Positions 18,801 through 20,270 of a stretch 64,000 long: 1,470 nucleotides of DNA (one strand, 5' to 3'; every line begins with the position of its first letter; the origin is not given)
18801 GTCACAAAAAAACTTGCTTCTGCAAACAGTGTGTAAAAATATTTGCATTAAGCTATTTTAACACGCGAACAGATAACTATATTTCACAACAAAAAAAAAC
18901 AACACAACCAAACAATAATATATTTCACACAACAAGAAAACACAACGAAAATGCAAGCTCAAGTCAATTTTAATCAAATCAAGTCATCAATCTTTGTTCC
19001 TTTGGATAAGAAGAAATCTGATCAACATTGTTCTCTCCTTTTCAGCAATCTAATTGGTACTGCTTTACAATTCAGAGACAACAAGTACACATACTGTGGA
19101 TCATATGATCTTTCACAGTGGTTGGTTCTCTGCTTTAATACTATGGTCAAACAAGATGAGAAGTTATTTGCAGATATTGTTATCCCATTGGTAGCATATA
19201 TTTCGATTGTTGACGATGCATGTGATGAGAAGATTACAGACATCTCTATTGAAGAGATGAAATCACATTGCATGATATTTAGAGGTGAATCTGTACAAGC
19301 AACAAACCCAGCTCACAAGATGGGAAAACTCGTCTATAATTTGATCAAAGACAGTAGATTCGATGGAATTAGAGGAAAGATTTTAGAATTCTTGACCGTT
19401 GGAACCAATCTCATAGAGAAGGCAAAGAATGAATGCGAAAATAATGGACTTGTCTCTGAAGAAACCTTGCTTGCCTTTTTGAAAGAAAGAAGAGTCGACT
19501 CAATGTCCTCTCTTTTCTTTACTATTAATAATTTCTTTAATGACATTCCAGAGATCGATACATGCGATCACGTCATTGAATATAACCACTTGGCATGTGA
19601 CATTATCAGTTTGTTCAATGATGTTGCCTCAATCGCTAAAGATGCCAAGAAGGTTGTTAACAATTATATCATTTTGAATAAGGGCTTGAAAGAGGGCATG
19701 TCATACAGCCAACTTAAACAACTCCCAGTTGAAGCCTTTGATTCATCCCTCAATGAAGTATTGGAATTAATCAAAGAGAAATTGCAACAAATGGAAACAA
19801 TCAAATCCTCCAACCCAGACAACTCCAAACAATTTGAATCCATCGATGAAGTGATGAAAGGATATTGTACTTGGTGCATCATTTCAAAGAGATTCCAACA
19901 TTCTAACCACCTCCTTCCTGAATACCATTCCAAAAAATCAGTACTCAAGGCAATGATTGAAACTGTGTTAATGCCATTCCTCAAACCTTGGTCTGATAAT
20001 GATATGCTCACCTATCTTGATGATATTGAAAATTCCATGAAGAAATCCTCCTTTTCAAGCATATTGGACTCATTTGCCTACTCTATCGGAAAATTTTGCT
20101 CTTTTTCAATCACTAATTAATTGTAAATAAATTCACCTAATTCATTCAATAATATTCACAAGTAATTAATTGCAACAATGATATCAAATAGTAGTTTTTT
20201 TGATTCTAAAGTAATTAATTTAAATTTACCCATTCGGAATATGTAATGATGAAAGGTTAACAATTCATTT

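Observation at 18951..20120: Microbial-type class I terpene synthase as a stand-alone intronless gene in a protist chromosome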

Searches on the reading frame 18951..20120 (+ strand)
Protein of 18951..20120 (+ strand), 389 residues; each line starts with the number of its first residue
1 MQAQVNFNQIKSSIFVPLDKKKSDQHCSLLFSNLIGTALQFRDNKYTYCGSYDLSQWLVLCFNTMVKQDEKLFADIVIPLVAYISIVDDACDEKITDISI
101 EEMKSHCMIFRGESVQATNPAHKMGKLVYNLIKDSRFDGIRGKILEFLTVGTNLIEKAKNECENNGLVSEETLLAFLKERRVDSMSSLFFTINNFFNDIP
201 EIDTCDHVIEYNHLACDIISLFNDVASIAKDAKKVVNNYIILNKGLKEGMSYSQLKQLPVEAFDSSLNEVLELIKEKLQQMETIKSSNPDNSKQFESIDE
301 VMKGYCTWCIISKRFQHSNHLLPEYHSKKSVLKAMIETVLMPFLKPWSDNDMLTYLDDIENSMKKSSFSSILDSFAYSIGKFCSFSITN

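Call 3: search_protein_families(library=pfam, proteins=[window:18951-20120:+], max_evalue=10)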
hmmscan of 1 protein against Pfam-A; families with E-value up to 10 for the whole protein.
window:18951-20120:+ (389 aa): 3 families
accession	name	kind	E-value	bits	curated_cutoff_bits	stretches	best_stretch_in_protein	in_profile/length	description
PF19086.5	Terpene_syn_C_2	-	1.9e-06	28.2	23.7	1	81-241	3-172/199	Terpene synthase family 2, C-terminal metal binding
PF10782.14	zf-C2HCIx2C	-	0.027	14.9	19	1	294-317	6-29/58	Zinc-finger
PF16752.10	TBCC_N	-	0.055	14.2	27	1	258-330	29-93/115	Tubulin-specific chaperone C N-terminal domain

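Call 4: search_solved_structures(query=window:18951-20120:+, max_evalue=10, show_alignments=3)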
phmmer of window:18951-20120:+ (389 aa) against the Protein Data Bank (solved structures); distinct sequences matched with E-value up to 10: 8.
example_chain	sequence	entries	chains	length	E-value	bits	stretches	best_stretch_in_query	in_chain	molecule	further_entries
4k46_A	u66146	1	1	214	0.3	13.4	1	147-207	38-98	Adenylate kinase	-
4np6_A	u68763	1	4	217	0.7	12.2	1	148-205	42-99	Adenylate kinase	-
6ham_A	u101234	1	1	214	0.93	11.8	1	148-205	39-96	Adenylate kinase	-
3x2s_A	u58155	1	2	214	1.6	11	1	149-205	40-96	Adenylate kinase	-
4jlo_A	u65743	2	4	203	1.7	10.9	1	129-223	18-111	Adenylate kinase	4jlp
4jky_A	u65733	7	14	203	1.7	10.9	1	129-223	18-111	Adenylate kinase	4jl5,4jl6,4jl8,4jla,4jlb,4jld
2rgx_A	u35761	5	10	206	1.7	10.9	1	129-223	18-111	Adenylate kinase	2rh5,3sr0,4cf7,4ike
6q4s_A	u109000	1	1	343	2.4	10.4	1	211-316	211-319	Pentalenene synthase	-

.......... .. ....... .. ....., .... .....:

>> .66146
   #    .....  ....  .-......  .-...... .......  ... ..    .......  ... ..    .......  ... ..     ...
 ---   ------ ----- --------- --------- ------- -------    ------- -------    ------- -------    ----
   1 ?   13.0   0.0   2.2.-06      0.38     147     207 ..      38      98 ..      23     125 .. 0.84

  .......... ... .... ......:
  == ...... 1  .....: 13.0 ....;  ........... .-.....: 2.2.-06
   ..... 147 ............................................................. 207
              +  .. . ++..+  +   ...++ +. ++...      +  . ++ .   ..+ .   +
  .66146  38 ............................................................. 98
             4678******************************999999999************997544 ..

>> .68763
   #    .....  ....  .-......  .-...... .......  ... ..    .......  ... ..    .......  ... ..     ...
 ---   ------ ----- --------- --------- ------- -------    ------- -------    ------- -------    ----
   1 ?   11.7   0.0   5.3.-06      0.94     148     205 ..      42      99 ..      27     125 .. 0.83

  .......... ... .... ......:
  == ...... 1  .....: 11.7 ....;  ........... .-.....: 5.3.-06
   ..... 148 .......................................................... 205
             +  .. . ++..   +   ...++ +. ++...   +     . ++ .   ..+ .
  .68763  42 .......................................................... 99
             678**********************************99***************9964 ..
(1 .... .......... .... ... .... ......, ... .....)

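Call 5: search_protein_families(library=ncbifam, proteins=[window:18951-20120:+], max_evalue=10)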
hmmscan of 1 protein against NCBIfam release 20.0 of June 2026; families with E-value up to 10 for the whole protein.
window:18951-20120:+ (389 aa): 1 family
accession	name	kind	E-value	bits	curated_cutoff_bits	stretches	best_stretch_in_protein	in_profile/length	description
NF041624.1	isoafr_syn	equivalog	0.057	12.6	500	1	210-317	224-334/351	isoafricanol synthase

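Call 6: find_homologous_proteins(query=window:18951-20120:+, max_evalue=0.001)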
Query window:18951-20120:+ (389 aa): 3 proteins with E <= 0.001 among 3287 candidates.
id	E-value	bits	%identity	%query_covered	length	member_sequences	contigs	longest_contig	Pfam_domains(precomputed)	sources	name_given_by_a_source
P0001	5.5e-256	866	100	100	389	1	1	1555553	PF19086.6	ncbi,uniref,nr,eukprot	ncbi:predicted protein [Naegleria gruberi]|uniref:Predicted protein n=1 Tax=Naegleria gruberi TaxID=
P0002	1.3e-146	506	68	92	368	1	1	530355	PF19086.6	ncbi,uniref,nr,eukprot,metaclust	ncbi:predicted protein [Naegleria gruberi]|uniref:Predicted protein n=1 Tax=Naegleria gruberi TaxID=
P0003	3.2e-130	453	70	79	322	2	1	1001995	PF19086.6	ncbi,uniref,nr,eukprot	ncbi:predicted protein [Naegleria gruberi]|uniref:Predicted protein n=1 Tax=Naegleria gruberi TaxID=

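Call 25: find_encoding_contigs(protein=P0002, flank=8000, max_places=3)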
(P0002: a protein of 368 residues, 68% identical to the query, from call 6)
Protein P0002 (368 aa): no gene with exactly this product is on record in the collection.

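Call 27: search_protein_representatives(protein=window:18951-20120:+)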
Query: 389 residues. Proteins with E-value up to 0.001 (for the whole library): 6; up to 1e-10: 4; up to 1e-30: 1. The best 6 are listed.
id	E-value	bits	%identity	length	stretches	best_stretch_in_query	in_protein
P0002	4.3e-147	506.4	70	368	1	3-361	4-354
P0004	8.7e-13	64.5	37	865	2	212-366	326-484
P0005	5.9e-12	61.8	28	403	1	23-323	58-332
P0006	8.5e-12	61.3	34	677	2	214-366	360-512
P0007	2.5e-06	43.3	30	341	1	22-327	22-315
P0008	6.7e-06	41.9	28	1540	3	97-167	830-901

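Call 29: search_protein_families(library=pfam, proteins=[P0002, P0003, P0004, P0005, P0006, P0007, P0008], max_evalue=0.01)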
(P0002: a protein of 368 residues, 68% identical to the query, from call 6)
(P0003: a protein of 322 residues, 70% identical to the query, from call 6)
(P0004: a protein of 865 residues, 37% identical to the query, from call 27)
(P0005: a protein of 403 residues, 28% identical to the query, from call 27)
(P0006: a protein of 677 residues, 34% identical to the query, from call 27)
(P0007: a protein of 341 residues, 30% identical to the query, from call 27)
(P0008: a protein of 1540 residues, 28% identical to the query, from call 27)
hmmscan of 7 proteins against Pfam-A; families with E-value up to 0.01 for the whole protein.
P0002 (368 aa): 1 family
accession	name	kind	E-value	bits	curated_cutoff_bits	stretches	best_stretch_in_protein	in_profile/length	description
PF19086.5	Terpene_syn_C_2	-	1.5e-08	35.1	23.7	1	81-240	3-172/199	Terpene synthase family 2, C-terminal metal binding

P0003 (322 aa): 1 family
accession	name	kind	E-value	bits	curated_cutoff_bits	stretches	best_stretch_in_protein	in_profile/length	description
PF19086.5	Terpene_syn_C_2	-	4.1e-08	33.6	23.7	1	81-242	3-173/199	Terpene synthase family 2, C-terminal metal binding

P0004 (865 aa): 2 families
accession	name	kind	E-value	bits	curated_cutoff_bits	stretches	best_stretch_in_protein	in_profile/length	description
PF19086.5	Terpene_syn_C_2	-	1.8e-09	38.1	23.7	1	228-370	64-185/199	Terpene synthase family 2, C-terminal metal binding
PF03936.21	Terpene_synth_C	-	9.4e-06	25.5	26.3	1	213-373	91-230/241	Terpene synthase family, metal binding domain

P0005 (403 aa): 2 families
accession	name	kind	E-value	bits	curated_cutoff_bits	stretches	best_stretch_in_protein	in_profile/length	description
PF19086.5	Terpene_syn_C_2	-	2.1e-12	47.7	23.7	1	107-277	3-183/199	Terpene synthase family 2, C-terminal metal binding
PF21661.2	DUF6860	-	0.0096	16.3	27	0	161-228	11-74/125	Domain of unknown function (DUF6860)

P0006 (677 aa): 2 families
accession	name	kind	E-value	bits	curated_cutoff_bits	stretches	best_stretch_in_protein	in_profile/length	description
PF19086.5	Terpene_syn_C_2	-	1.1e-12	48.5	23.7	1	258-403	56-186/199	Terpene synthase family 2, C-terminal metal binding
PF03936.21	Terpene_synth_C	-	2.8e-06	27.3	26.3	1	248-405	90-230/241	Terpene synthase family, metal binding domain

P0007 (341 aa): 2 families
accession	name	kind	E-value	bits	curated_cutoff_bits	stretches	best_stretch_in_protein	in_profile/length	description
PF19086.5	Terpene_syn_C_2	-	1.5e-11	44.9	23.7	1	81-259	4-185/199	Terpene synthase family 2, C-terminal metal binding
PF03936.21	Terpene_synth_C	-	1.1e-05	25.3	26.3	1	49-259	11-226/241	Terpene synthase family, metal binding domain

P0008 (1540 aa): 4 families
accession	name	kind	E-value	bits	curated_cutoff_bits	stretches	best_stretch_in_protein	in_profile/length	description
PF13644.11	DKNYY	-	8.6e-07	30.1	25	0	754-902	32-136/141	DKNYY family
PF21322.2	KDM6_C-hel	-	0.00022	21.2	26.8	0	1241-1266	16-41/56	Lysine-specific demethylase 6/UTY, C-terminal helical domain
PF07568.18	HisKA_2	-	0.0014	19.1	22.3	0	581-634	14-68/76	Histidine kinase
PF04208.19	MtrA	-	0.007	16.5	25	0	667-719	94-146/173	Tetrahydromethanopterin S-methyltransferase, subunit A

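Call 30: list_cluster_members(proteins=[P0004, P0005, P0006, P0007, P0002, P0003])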
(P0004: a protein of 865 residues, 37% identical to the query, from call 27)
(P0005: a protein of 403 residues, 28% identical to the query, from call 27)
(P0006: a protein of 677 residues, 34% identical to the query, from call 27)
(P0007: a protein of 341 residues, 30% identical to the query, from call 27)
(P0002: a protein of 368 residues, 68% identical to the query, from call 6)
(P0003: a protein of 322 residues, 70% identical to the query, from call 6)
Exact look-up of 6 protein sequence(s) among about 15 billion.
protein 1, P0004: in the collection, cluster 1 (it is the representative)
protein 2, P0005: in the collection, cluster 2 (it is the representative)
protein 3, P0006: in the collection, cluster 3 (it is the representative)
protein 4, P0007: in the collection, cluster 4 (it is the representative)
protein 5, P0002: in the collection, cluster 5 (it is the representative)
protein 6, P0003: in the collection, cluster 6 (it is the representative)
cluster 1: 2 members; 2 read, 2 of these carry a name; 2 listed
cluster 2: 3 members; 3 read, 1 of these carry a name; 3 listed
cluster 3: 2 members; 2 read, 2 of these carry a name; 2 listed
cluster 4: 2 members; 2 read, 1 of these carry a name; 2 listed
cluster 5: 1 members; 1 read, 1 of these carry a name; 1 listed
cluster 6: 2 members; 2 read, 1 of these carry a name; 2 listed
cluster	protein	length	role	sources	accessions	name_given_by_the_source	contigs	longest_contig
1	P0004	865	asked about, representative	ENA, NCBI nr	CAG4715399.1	unnamed protein product [Naegleria fowleri]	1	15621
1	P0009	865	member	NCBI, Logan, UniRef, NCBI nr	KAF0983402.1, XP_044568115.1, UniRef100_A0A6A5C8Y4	hypothetical protein FDP41_010467 [Naegleria fowleri] | Uncharacterized protein n=1 Tax=Naegleria fowleri TaxID=5763 RepID=A0A6A5C8Y4_NAEFO | uncharacterized protein FDP41_010467 [Naegleria fowleri]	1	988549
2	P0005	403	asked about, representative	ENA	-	-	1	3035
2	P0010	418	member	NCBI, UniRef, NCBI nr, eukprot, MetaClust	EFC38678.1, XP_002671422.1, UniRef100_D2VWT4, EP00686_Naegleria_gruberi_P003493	predicted protein [Naegleria gruberi] | Predicted protein n=1 Tax=Naegleria gruberi TaxID=5762 RepID=D2VWT4_NAEGR | uncharacterized protein NAEGRDRAFT_52878 [Naegleria gruberi]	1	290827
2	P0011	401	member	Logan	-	-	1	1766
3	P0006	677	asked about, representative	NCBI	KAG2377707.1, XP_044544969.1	hypothetical protein C9374_009223, partial [Naegleria lovaniensis]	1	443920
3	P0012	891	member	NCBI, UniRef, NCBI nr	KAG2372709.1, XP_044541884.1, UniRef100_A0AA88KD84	hypothetical protein C9374_013610 [Naegleria lovaniensis] | Fatty acid desaturase domain-containing protein n=1 Tax=Naegleria lovaniensis TaxID=51637 ... | uncharacterized protein C9374_013610 [Naegleria lovaniensis]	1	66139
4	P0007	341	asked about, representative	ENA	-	-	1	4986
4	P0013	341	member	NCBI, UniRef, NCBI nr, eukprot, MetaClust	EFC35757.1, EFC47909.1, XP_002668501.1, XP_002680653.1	predicted protein [Naegleria gruberi] | Predicted protein n=1 Tax=Naegleria gruberi TaxID=5762 RepID=D2V660_NAEGR | uncharacterized protein NAEGRDRAFT_54762 [Naegleria gruberi]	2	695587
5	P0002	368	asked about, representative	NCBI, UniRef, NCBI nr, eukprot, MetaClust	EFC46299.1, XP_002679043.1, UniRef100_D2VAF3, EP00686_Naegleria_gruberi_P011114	predicted protein [Naegleria gruberi] | Predicted protein n=1 Tax=Naegleria gruberi TaxID=5762 RepID=D2VAF3_NAEGR | uncharacterized protein NAEGRDRAFT_65839 [Naegleria gruberi]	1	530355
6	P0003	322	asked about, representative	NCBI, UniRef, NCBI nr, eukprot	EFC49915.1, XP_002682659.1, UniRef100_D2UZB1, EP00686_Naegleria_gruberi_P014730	predicted protein [Naegleria gruberi] | Predicted protein n=1 Tax=Naegleria gruberi TaxID=5762 RepID=D2UZB1_NAEGR | uncharacterized protein NAEGRDRAFT_61874 [Naegleria gruberi]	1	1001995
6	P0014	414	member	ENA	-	-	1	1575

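Call 35: find_homologous_proteins(query=A2, max_evalue=0.001)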
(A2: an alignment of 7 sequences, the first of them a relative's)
Query A2 (7 sequences) (389 aa, profile of the alignment): 4 proteins with E <= 0.001 among 7510 candidates.
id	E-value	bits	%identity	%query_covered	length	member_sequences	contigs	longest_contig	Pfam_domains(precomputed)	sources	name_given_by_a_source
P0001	1.8e-140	486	100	100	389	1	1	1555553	PF19086.6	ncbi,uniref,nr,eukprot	ncbi:predicted protein [Naegleria gruberi]|uniref:Predicted protein n=1 Tax=Naegleria gruberi TaxID=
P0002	1.2e-138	480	68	92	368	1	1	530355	PF19086.6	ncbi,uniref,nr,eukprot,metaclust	ncbi:predicted protein [Naegleria gruberi]|uniref:Predicted protein n=1 Tax=Naegleria gruberi TaxID=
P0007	1.8e-132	460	24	78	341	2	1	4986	PF03936.22,PF19086.6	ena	-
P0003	9.6e-109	382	70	79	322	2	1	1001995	PF19086.6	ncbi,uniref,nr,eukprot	ncbi:predicted protein [Naegleria gruberi]|uniref:Predicted protein n=1 Tax=Naegleria gruberi TaxID=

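Call 36: search_solved_structures(query=A2, max_evalue=1, show_alignments=2)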
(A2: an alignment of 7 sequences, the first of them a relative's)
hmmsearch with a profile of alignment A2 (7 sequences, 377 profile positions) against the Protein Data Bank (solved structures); distinct sequences matched with E-value up to 1: 74 (the best 60 are shown).
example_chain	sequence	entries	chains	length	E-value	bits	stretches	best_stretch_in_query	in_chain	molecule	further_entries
8h6q_A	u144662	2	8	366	1.2e-07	34.4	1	57-317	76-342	Presilphiperfolan-8-beta-ol synthase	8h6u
8zwz_A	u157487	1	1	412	4e-06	29.4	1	174-301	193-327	Diterpene synthase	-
9hqi_A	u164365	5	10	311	4.4e-06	29.2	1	65-269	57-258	(+)-T-muurolol synthase ((2E,6E)-farnesyl diphosphate cyclizing)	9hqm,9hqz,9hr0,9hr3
9hqd_A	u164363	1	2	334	5.2e-06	29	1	65-269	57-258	(+)-T-muurolol synthase ((2E,6E)-farnesyl diphosphate cyclizing)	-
1ps1_A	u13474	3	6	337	1.3e-05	27.7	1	216-317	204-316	PENTALENENE SYNTHASE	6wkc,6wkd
6wke_A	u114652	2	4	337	1.3e-05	27.7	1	216-317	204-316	Pentalenene synthase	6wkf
9c7k_A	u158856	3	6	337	1.3e-05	27.7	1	216-317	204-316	Pentalenene synthase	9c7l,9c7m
6wkg_A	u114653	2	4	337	1.3e-05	27.7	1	216-317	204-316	Pentalenene synthase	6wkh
6wki_A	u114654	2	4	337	1.3e-05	27.7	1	216-317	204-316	Pentalenene synthase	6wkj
8jw3_A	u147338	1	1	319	1.9e-05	27.1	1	50-318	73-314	Terpenoid synthase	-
9c7i_A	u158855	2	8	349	2.5e-05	26.7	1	172-280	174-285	(+)-caryolan-1-ol synthase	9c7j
1yj4_A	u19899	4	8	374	5.9e-05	25.5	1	225-321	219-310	Trichodiene synthase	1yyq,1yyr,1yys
1kiy_A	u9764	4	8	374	9.4e-05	24.8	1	225-321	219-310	trichodiene synthase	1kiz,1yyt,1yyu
1jfa_A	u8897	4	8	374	0.00011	24.7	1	225-321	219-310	TRICHODIENE SYNTHASE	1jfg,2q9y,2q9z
7s5l_A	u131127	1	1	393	0.00017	24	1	70-307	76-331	Cembrene A synthase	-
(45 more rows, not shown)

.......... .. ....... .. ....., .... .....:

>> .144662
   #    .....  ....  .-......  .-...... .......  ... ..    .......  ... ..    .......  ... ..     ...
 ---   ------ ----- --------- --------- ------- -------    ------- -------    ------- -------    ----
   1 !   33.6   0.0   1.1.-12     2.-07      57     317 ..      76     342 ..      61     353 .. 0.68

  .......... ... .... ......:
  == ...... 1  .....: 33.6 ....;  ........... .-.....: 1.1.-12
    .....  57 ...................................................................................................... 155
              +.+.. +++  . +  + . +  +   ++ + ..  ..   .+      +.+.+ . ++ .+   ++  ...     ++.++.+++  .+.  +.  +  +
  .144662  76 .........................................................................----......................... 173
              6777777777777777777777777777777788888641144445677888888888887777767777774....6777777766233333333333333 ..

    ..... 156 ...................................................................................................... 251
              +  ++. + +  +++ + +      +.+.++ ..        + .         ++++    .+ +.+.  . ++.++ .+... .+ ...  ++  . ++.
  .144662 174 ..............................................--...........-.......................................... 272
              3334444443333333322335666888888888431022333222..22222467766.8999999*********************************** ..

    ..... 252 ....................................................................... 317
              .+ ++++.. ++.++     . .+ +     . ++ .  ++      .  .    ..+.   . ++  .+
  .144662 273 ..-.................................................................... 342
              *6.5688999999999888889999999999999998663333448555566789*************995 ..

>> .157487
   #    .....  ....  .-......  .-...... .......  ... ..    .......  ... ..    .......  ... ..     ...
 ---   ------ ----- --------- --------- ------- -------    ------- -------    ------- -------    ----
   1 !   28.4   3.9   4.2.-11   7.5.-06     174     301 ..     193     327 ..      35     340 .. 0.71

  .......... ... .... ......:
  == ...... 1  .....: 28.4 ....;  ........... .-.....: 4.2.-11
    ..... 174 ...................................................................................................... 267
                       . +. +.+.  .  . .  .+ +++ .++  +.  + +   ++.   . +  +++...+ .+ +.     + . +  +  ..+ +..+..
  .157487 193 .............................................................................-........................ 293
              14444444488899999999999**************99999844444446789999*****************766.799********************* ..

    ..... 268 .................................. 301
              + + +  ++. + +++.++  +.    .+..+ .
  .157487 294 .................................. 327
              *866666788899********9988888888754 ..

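Call 38: find_encoding_contigs(protein=P0001, flank=10000, max_places=3)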
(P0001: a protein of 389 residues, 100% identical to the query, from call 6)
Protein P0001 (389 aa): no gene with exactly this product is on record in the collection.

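Call 39: find_encoding_contigs(protein=P0007, flank=10000, max_places=3)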
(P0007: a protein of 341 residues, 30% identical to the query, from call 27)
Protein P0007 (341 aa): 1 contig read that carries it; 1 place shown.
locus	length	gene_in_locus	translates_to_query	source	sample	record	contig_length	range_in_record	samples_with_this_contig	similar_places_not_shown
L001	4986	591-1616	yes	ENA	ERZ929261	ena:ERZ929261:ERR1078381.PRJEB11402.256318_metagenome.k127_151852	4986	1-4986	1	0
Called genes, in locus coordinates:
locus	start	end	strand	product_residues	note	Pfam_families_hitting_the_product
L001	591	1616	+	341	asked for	PF03936:Terpene_synth_C (faint), PF19086:Terpene_syn_C_2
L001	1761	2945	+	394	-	-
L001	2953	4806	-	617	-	PF16670:PI-PLC-C1 (weak), PF26178:Rv2075c_cat, PF16670:PI-PLC-C1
